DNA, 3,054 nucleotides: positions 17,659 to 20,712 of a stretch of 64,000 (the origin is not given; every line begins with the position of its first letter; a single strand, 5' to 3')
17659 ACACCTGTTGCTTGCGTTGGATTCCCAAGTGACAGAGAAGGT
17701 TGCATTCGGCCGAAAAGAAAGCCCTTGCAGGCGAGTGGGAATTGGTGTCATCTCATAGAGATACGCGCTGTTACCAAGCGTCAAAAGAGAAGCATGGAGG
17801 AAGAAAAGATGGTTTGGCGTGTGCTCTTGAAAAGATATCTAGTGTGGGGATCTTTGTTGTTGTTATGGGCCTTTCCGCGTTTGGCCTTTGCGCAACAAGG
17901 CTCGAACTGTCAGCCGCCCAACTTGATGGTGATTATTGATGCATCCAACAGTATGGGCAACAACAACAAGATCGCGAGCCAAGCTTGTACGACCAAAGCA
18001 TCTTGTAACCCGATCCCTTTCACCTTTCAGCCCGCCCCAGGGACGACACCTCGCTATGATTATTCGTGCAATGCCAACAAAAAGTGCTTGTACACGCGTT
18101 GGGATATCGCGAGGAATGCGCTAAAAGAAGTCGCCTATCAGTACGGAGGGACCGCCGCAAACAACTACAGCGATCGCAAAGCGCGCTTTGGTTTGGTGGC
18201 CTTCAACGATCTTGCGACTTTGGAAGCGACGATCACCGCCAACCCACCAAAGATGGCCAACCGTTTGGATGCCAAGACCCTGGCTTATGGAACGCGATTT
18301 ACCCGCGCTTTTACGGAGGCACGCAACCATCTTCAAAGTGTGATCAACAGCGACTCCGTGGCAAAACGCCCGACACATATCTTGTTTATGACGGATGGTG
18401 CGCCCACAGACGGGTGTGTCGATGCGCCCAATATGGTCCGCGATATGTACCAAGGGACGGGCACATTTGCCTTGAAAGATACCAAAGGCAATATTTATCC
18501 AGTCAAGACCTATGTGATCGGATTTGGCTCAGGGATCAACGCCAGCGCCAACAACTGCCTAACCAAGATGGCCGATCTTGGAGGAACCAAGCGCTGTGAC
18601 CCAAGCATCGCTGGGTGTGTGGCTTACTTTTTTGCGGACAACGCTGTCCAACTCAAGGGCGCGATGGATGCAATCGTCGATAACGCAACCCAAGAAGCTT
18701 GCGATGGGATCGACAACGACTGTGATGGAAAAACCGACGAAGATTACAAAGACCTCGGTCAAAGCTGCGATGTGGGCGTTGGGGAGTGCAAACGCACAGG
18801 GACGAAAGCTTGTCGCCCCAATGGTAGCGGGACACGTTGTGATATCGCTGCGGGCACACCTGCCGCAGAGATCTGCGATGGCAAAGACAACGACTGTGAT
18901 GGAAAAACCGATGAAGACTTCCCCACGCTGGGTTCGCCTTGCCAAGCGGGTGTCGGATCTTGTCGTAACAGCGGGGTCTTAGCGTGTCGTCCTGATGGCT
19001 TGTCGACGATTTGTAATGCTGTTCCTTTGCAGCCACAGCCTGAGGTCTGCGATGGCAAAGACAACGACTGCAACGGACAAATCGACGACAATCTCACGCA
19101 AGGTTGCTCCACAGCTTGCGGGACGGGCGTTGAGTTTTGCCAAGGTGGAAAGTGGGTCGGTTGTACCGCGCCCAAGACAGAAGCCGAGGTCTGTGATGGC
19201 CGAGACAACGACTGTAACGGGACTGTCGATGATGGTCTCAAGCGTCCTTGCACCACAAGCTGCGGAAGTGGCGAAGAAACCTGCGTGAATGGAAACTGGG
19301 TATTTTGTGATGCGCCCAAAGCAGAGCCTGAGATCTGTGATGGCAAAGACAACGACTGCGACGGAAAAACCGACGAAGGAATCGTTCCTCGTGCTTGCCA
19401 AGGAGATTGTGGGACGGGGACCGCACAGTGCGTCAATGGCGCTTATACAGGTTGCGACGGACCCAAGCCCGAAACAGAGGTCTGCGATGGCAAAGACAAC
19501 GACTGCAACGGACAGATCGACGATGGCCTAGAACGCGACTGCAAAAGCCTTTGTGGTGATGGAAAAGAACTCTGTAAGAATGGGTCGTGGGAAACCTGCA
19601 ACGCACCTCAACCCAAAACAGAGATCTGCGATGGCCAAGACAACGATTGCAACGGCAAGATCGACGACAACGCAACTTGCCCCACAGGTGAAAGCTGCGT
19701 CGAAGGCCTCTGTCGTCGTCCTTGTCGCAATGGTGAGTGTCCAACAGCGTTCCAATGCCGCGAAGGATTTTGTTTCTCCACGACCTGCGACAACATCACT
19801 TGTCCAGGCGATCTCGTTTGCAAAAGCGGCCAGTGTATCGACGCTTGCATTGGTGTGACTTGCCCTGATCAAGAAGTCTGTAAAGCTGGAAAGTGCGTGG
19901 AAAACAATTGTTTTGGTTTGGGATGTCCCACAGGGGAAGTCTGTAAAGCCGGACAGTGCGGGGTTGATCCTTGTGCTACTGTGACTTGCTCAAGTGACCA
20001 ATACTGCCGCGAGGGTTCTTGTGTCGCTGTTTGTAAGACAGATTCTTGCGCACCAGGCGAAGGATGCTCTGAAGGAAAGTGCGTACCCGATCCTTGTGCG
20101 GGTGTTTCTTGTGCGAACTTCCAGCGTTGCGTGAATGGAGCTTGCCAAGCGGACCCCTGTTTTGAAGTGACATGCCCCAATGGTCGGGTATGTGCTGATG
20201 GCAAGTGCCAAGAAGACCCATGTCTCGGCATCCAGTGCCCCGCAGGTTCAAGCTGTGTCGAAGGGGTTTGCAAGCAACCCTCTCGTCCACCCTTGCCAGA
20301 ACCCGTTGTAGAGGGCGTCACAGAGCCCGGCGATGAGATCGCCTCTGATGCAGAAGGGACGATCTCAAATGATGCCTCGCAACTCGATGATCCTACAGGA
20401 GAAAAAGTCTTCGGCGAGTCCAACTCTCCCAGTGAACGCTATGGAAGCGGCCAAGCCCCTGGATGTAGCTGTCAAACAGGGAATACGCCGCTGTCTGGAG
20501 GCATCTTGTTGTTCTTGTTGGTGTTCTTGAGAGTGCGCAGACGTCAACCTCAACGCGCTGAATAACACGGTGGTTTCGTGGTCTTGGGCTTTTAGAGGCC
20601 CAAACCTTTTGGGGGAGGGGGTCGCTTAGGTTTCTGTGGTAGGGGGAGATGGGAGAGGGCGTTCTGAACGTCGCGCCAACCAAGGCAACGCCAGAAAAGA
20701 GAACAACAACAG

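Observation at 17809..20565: vWA / 7x MopE repeat / MYXO-CTERM giant secreted protein with recombinogenic DNA repeats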

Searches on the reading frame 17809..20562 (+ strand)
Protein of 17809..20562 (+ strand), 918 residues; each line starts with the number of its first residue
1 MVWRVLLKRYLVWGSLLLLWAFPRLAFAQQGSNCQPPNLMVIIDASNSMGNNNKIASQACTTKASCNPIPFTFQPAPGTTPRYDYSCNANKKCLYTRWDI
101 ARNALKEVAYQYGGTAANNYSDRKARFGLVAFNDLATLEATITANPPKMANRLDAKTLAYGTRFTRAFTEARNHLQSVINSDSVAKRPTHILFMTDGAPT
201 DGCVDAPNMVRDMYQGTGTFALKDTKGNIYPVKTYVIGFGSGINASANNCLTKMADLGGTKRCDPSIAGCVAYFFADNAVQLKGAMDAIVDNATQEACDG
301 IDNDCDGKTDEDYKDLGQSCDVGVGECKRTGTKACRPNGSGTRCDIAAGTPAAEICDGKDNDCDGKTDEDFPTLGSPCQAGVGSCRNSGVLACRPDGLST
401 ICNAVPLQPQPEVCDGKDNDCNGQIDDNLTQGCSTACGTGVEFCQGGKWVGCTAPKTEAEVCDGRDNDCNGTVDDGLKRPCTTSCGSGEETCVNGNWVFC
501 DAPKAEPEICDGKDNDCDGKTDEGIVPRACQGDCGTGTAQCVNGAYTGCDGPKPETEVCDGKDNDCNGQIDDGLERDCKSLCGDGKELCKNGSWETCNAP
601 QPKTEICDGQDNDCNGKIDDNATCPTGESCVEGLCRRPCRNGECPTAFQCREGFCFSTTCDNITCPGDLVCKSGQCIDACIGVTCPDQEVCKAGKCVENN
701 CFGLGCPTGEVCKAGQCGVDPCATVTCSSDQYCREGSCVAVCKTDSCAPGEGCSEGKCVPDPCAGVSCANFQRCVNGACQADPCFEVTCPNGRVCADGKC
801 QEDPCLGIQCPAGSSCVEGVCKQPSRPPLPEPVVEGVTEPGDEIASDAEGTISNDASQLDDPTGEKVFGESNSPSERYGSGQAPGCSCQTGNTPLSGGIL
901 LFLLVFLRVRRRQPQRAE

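Call 3: search_protein_families(library=pfam, proteins=[window:17809-20562:+], max_evalue=1)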
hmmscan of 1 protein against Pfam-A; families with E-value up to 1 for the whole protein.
window:17809-20562:+ (918 aa): 3 families
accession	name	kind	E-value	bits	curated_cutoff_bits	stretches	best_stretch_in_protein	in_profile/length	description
PF11617.13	Cu-binding_MopE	-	1.1e-35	122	27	7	352-369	13-30/30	Putative metal-binding motif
PF13519.12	VWA_2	-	1.2e-07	32.7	27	1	94-197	17-106/107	von Willebrand factor type A domain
PF00092.34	VWA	-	1.3e-07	32.5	23.8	1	97-254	16-150/174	von Willebrand factor type A domain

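Call 4: search_protein_families(library=ncbifam, proteins=[window:17809-20562:+], max_evalue=1)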
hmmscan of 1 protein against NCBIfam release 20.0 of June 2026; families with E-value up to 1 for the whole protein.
window:17809-20562:+ (918 aa): 3 families
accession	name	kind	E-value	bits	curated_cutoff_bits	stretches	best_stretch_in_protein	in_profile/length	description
TIGR03382.1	GC_trans_RRR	domain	0.0028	18.2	15.85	1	885-912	1-27/27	MYXO-CTERM sorting domain-containing protein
TIGR03901.2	MYXO-CTERM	domain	0.0091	16.4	20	1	885-912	3-32/34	MYXO-CTERM sorting domain-containing protein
NF045638.1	Mrt_dep_phytase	exception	0.046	12.4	440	1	840-913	357-429/430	myxosortase-dependent phytase-like phosphatase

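Call 10: find_homologous_proteins(query=window:17809-20562:+)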
Query window:17809-20562:+ (918 aa): 4785 proteins with E <= 0.001 among 8000 candidates; the best 120 are listed.
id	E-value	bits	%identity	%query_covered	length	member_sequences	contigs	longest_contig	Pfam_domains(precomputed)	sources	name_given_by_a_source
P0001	0.0e+0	2162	100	100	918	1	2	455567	PF11617.14,PF00092.35,PF13519.13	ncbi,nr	ncbi:MAG: VWA domain-containing protein [Myxococcales bacterium]|nr:VWA domain-containing protein [M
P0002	0.0e+0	1595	74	99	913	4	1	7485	PF11617.14,PF00092.35,PF13519.13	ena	-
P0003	0.0e+0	1492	68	100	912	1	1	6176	PF11617.14,PF00092.35,PF13519.13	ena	-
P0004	0.0e+0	1100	51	68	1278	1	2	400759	PF11617.14,PF00092.35,PF13519.13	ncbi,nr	ncbi:MAG: VWA domain-containing protein [Myxococcales bacterium]|nr:VWA domain-containing protein [M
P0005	0.0e+0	1030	46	61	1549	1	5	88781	PF11617.14,PF00092.35,PF13519.13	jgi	jgi:hypothetical protein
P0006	0.0e+0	1024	46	68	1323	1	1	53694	PF11617.14,PF00092.35,PF13519.13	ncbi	-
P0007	0.0e+0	1014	40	58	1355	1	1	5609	PF11617.14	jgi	-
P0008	6.1e-297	1006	39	37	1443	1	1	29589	PF11617.14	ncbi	ncbi:MAG: MopE-related protein [Pseudomonadota bacterium]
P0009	2.0e-287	975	49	65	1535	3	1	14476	PF11617.14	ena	-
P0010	1.6e-275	935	44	67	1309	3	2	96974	PF11617.14,PF00092.35,PF13519.13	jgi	-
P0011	1.1e-265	903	49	67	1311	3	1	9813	PF11617.14,PF24684.2,PF08450.19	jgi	jgi:hypothetical protein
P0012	9.9e-262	890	42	36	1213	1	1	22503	PF11617.14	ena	-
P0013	5.3e-245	834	42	37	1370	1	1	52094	PF11617.14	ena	-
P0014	2.3e-238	812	55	41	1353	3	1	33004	PF11617.14,PF00092.35,PF13519.13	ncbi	-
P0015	3.0e-236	805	43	37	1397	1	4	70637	PF11617.14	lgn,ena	-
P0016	5.4e-232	791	32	67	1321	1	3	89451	PF11617.14,PF00092.35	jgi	jgi:MYXO-CTERM domain-containing protein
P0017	1.4e-231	790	45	58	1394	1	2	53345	PF11617.14,PF00092.35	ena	-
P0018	1.4e-231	790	54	40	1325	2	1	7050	PF11617.14,PF00092.35,PF13519.13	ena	-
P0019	1.1e-230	787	38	68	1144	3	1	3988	PF11617.14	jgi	jgi:MYXO-CTERM domain-containing protein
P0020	2.5e-230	786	43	80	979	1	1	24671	PF11617.14,PF00092.35,PF13519.13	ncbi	-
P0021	8.8e-222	757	50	61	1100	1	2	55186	PF11617.14,PF00092.35,PF13519.13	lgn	-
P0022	5.2e-220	752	36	38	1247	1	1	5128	PF11617.14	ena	-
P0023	5.4e-218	745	41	98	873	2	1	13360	PF11617.14,PF00092.35,PF13519.13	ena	-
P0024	6.0e-218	745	49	65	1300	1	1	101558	PF07494.18,PF11617.14,PF24684.2,PF08450.19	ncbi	-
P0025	1.8e-215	737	48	67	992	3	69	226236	PF13768.13,PF11617.14,PF00092.35,PF13519.13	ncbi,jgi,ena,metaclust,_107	metaclust:\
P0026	4.7e-214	732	49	67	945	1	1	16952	PF11617.14,PF00092.35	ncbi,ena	-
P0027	9.1e-212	724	42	35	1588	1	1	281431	PF11617.14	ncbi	ncbi:MAG: putative metal-binding motif-containing protein [Sandaracinus sp.]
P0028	6.0e-211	722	37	99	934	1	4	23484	PF11617.14,PF00092.35,PF13519.13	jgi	jgi:uncharacterized protein YegL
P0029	3.6e-209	716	47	66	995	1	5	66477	PF11617.14,PF00092.35,PF13519.13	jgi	jgi:uncharacterized protein YegL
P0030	1.5e-207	710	47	68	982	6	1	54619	PF11617.14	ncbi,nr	ncbi:hypothetical protein L6R29_13260 [Myxococcota bacterium]|nr:hypothetical protein [Myxococcota b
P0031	6.5e-207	708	38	89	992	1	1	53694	PF11617.14,PF00092.35,PF13519.13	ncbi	-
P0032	3.5e-202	693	48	69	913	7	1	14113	PF11617.14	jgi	jgi:hypothetical protein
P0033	1.9e-201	690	48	67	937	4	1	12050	PF11617.14,PF00092.35,PF13519.13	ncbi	-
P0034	2.9e-201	689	47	68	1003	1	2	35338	PF11617.14,PF00092.35,PF13519.13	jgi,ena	-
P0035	2.4e-199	683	48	66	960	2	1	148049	PF11617.14,PF00092.35,PF13519.13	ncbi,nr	ncbi:MAG: VWA domain-containing protein [Myxococcales bacterium]|nr:VWA domain-containing protein [M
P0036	3.7e-199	683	36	94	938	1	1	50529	PF13768.13,PF11617.14,PF00092.35,PF13519.13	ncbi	-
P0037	4.1e-199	682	52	62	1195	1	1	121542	PF07494.18,PF11617.14,PF24684.2,PF08450.19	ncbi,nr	ncbi:MAG: hypothetical protein EP343_10110 [Deltaproteobacteria bacterium]|nr:MAG: hypothetical prot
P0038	9.8e-197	675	46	66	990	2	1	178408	PF11617.14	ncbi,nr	ncbi:MAG: hypothetical protein H6728_15285 [Myxococcales bacterium]|nr:hypothetical protein [Myxococ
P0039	1.0e-195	671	48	69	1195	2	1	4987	PF07494.18,PF11617.14,PF24684.2,PF08450.19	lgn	-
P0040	1.5e-186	641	38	68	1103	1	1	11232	PF11617.14,PF00092.35,PF13519.13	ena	-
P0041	2.6e-184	633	36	35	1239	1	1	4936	PF11617.14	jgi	jgi:hypothetical protein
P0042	6.1e-184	632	50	68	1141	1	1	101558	PF07494.18,PF11617.14,PF24684.2,PF08450.19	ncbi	-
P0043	3.2e-183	630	43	37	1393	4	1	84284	PF11617.14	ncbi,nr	ncbi:MAG TPA: MopE-related protein, partial [Myxococcota bacterium]|nr:MopE-related protein [Myxococ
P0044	1.9e-181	624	42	36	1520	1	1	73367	PF11617.14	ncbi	-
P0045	2.0e-179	617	44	46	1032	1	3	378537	PF11617.14,PF08450.19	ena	-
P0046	4.9e-174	599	36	96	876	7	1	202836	PF11617.14,PF00092.35,PF13519.13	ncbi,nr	ncbi:MAG: VWA domain-containing protein [Myxococcales bacterium]|nr:VWA domain-containing protein [M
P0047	1.7e-173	598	38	99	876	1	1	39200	PF13768.13,PF11617.14,PF00092.35,PF13519.13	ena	-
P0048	7.8e-172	592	43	38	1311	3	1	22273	PF01839.30,PF11617.14,PF13517.13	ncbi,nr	ncbi:MAG: VCBS repeat-containing protein [Myxococcales bacterium]|nr:VCBS repeat-containing protein 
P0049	4.2e-171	590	38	89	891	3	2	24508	PF11617.14,PF00092.35,PF13519.13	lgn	-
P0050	5.4e-169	583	50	65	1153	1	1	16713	PF11617.14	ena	-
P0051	1.8e-168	581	40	68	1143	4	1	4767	PF11617.14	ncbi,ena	-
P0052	2.7e-168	580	53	44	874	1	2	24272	PF13768.13,PF11617.14,PF00092.35,PF13519.13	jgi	jgi:uncharacterized protein YegL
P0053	6.6e-167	576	41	38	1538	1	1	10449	PF11617.14,PF11974.15,PF13620.13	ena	-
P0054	1.2e-166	575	42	58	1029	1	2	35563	PF13448.12,PF11617.14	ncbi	-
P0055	8.6e-166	572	35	57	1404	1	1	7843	PF11617.14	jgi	jgi:hypothetical protein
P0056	1.5e-163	565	40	56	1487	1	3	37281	PF11617.14,PF00092.35,PF13519.13,PF01436.28,PF25021.2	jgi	jgi:sugar lactone lactonase YvrE/uncharacterized protein YegL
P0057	1.2e-161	558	44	38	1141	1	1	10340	PF11617.14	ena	-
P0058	1.0e-159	552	43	37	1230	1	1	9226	PF11617.14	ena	-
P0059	9.9e-159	549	46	63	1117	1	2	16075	PF11617.14,PF24684.2,PF08450.19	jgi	jgi:streptogramin lyase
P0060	1.7e-158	548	33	65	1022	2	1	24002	PF11617.14,PF00092.35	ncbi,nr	ncbi:VWA domain-containing protein [Myxococcota bacterium]|nr:VWA domain-containing protein [Myxococ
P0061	3.1e-158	547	39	58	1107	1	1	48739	PF13448.12,PF11617.14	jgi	jgi:hypothetical protein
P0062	6.3e-158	546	35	39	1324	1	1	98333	PF11617.14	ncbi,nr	ncbi:MAG: MopE-related protein [bacterium]|nr:MopE-related protein [bacterium]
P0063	1.4e-157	545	47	36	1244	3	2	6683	PF11617.14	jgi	jgi:hypothetical protein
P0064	1.2e-155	538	37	99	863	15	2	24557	PF13768.13,PF11617.14,PF00092.35,PF13519.13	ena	-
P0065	5.0e-153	530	38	36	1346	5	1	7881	PF11617.14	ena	-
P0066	1.4e-152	528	31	97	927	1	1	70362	PF11617.14,PF00092.35,PF13519.13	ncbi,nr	ncbi:MAG: VWA domain-containing protein [Deltaproteobacteria bacterium]|nr:MAG: VWA domain-containin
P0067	3.6e-151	524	37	36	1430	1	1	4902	PF11617.14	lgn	-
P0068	2.0e-150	521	36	36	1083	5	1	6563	PF11617.14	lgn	-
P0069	4.9e-149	517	36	41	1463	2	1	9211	PF11617.14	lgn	-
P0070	5.3e-149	517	49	39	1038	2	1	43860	PF11617.14,PF08450.19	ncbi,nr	ncbi:MAG: hypothetical protein EP343_07080 [Deltaproteobacteria bacterium]|nr:MAG: hypothetical prot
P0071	2.7e-148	514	33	36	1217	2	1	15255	PF11617.14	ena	-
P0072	8.3e-148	513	36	42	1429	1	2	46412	PF26770.1,PF11617.14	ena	-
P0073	1.3e-147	512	52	50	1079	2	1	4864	PF07494.18,PF11617.14,PF24684.2,PF06739.18,PF08450.19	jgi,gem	-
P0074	2.7e-146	508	40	39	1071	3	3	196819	PF11617.14,PF13540.13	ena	-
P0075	1.2e-145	505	42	57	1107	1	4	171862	PF13448.12,PF11617.14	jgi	jgi:MYXO-CTERM domain-containing protein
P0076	1.2e-143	499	36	67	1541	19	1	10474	PF11617.14,PF13243.13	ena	-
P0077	5.2e-143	497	36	37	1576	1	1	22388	PF11617.14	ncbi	-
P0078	2.1e-142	495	35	98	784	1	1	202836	PF11617.14,PF00092.35,PF13519.13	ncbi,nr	ncbi:MAG: VWA domain-containing protein [Myxococcales bacterium]|nr:VWA domain-containing protein [M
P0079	2.9e-141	491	35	45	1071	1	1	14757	PF11617.14,PF13540.13,PF25390.2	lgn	-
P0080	4.8e-141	490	41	36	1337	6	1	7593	PF11617.14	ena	-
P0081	1.1e-138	482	36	45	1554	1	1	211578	PF11617.14,PF01833.31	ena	-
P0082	2.6e-138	481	30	87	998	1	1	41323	PF11617.14,PF00092.35,PF13519.13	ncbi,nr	ncbi:MAG: hypothetical protein GMKNLPBB_01823 [Myxococcota bacterium]|nr:hypothetical protein [Myxoc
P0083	1.0e-137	479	46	57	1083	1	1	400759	PF07494.18,PF11617.14,PF24684.2,PF06739.18,PF08450.19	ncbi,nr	ncbi:MAG: hypothetical protein H6728_07000 [Myxococcales bacterium]|nr:hypothetical protein [Myxococ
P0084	1.3e-137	479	37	37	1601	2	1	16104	PF13229.13,PF07602.18,PF11617.14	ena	-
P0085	1.8e-137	478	41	44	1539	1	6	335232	PF11617.14,PF16116.11,PF07705.18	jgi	jgi:MYXO-CTERM domain-containing protein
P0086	3.6e-137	477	43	57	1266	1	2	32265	PF11617.14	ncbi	-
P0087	1.1e-136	476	42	36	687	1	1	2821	PF11617.14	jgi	jgi:hypothetical protein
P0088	3.2e-136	474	38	37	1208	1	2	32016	PF11617.14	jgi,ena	-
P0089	8.2e-136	473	42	58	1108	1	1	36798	PF13448.12,PF11617.14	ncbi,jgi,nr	ncbi:MAG: DUF4114 domain-containing protein [Deltaproteobacteria bacterium]|nr:DUF4114 domain-contai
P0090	1.1e-135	472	38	40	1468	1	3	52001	PF11617.14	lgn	-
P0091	1.3e-134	469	41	39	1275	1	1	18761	PF11617.14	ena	-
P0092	3.1e-134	468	39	36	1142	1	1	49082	PF11617.14,PF13385.14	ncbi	-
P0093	1.5e-133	465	35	90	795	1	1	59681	PF11617.14,PF00092.35,PF13519.13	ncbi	-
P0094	1.2e-132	462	40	38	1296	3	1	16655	PF11617.14,PF01436.28,PF25021.2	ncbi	-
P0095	4.0e-132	461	40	36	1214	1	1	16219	PF01839.30,PF11617.14,PF13517.13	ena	-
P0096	8.2e-132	460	37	44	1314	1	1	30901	PF11617.14,PF13517.13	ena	-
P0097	6.3e-130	453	36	48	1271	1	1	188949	PF11617.14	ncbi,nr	ncbi:MAG: hypothetical protein EP343_18995 [Deltaproteobacteria bacterium]|nr:MAG: hypothetical prot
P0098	2.2e-129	452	37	59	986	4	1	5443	PF13448.12,PF11617.14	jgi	jgi:Notch-like protein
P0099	9.7e-128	446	38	37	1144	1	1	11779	PF11617.14,PF13385.14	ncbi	-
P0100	1.6e-127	445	38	35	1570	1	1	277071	PF11617.14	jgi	jgi:hypothetical protein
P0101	6.0e-127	444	39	62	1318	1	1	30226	PF11617.14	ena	-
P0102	6.6e-127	443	36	50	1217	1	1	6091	PF01839.30,PF11617.14,PF13517.13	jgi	jgi:hypothetical protein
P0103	1.3e-126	442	39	38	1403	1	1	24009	PF11617.14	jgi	jgi:hypothetical protein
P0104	1.8e-126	442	40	36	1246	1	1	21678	PF11617.14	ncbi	ncbi:MAG: MopE-related protein, partial [Myxococcales bacterium]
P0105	7.6e-126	440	43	36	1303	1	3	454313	PF11617.14,PF01436.28,PF25021.2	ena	-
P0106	3.2e-125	438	37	38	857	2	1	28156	PF11617.14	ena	-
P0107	4.2e-125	437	41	57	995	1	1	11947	PF13448.12,PF11617.14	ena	-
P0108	6.3e-125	437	42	57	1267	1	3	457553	PF11617.14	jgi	jgi:MYXO-CTERM domain-containing protein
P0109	9.7e-125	436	41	38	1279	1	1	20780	PF11617.14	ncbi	-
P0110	1.0e-124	436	44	36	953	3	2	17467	PF11617.14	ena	-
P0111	2.5e-124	435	40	38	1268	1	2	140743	PF11617.14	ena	-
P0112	4.2e-124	434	37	58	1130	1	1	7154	PF11617.14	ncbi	ncbi:MAG: MopE-related protein, partial [Myxococcota bacterium]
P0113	1.4e-123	432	43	36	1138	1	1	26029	PF02412.24,PF11617.14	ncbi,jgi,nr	ncbi:MAG: hypothetical protein FJ109_03945 [Deltaproteobacteria bacterium]|nr:hypothetical protein [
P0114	1.2e-122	429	38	36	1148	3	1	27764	PF11617.14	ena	-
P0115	1.2e-122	429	42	57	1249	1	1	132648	PF11617.14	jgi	jgi:MYXO-CTERM domain-containing protein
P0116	5.7e-122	427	41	37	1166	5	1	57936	PF11617.14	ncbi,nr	ncbi:MAG: hypothetical protein CL920_27835 [Deltaproteobacteria bacterium]|nr:hypothetical protein [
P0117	2.8e-121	425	42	57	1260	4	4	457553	PF11617.14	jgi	jgi:hypothetical protein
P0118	3.1e-121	425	36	63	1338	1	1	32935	PF11617.14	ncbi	-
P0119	2.8e-120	421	41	37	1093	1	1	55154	PF11617.14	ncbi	ncbi:MAG: MopE-related protein [Patescibacteria group bacterium]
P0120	2.1e-119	419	40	36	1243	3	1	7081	PF11617.14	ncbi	-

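Call 14: find_encoding_contigs(protein=P0001, flank=10000, max_places=3)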
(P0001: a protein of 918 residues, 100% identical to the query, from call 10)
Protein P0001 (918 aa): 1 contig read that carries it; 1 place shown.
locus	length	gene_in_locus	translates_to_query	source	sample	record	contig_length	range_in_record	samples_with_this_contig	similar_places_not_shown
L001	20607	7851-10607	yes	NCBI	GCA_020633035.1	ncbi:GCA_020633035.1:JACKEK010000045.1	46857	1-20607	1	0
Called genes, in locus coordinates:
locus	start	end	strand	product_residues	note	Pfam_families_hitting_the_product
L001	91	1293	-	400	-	PF08238:Sel1 (faint)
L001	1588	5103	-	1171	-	PF06041:DUF924, PF03959:FSH1, PF08032:SpoU_sub_bind (faint), PF11443:DUF2828 (weak), PF13516:LRR_6 (faint), PF27087:LRR_TMOD-LMOD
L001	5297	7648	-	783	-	PF11412:DsbD_N, PF02683:DsbD_TM, PF13899:Thioredoxin_7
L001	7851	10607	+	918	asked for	PF13519:VWA_2 (faint), PF00092:VWA (weak), PF11617:Cu-binding_MopE (weak)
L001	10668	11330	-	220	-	-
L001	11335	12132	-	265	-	PF03740:PdxJ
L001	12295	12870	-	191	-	-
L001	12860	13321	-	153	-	-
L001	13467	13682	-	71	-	-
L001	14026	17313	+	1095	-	PF13424:TPR_12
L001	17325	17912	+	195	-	-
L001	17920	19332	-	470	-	PF00067:p450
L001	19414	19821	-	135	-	-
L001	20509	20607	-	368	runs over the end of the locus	PF01145:Band_7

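Call 15: find_encoding_contigs(protein=P0002, flank=8000, max_places=2)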
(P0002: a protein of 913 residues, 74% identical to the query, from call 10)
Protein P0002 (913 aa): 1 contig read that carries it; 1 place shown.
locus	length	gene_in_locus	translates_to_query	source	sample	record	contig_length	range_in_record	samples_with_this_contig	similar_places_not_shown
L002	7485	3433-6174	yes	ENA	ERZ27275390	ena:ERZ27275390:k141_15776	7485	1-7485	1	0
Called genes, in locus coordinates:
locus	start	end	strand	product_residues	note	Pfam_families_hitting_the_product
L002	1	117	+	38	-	?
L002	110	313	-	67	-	-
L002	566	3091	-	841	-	-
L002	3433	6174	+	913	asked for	PF00092:VWA, PF13519:VWA_2 (weak), PF11617:Cu-binding_MopE (weak)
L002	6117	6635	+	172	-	-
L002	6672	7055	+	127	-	-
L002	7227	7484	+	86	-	?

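Call 16: find_encoding_contigs(protein=P0003, flank=8000, max_places=2)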
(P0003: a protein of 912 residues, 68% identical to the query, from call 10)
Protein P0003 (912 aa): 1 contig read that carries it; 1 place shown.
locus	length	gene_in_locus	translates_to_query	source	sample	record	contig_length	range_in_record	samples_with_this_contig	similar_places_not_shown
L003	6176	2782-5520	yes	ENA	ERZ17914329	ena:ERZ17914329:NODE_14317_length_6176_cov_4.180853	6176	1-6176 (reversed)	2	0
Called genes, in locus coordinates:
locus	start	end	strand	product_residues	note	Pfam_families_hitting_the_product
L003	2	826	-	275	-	?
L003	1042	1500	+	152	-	PF13353:Fer4_12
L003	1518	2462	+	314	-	PF00135:COesterase (weak), PF20434:BD-FAE, PF07859:Abhydrolase_3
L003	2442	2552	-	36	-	-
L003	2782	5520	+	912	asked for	PF13519:VWA_2 (weak), PF00092:VWA, PF11617:Cu-binding_MopE (weak)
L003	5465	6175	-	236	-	?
